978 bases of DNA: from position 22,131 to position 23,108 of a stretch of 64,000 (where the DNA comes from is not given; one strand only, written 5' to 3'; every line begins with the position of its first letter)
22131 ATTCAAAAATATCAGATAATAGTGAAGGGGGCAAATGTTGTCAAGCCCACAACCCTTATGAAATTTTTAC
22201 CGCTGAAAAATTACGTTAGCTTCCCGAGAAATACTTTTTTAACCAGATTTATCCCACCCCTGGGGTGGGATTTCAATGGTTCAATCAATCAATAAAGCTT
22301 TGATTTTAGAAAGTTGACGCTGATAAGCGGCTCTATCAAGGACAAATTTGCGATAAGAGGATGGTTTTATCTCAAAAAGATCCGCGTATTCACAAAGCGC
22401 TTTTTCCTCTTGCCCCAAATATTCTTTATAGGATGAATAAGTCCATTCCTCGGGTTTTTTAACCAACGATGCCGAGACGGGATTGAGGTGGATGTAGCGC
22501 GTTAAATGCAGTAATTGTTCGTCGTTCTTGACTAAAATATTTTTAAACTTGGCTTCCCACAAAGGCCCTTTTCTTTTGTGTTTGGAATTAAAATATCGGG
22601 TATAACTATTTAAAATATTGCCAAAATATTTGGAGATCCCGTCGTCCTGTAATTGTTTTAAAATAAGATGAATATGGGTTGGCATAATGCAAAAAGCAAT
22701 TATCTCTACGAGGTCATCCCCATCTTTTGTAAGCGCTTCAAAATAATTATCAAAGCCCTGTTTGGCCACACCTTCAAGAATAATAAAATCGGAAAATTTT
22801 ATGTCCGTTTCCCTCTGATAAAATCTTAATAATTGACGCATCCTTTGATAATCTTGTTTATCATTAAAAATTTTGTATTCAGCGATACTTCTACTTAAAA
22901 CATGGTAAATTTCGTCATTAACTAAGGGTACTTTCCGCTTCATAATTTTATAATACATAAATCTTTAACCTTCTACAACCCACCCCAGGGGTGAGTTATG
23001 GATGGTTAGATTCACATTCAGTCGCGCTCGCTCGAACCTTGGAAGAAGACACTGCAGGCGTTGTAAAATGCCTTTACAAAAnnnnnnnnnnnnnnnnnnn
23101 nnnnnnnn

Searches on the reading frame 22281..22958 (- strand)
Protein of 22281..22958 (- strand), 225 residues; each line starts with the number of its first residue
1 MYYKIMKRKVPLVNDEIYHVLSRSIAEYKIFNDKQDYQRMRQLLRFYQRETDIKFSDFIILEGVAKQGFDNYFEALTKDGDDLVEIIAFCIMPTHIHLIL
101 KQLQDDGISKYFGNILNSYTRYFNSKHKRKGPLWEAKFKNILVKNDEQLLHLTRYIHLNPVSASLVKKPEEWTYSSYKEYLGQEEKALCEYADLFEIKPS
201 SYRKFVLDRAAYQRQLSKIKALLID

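Call 69: search_protein_families(library=pfam, proteins=[window:22281-22958:-], max_evalue=0.001)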
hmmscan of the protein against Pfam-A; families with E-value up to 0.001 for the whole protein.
window:22281-22958:- (225 aa): 1 family
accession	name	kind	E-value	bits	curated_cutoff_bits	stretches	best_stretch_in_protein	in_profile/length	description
PF01797.21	Y1_Tnp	-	3.2e-10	40.6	23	1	72-157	31-119/121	Transposase IS200 like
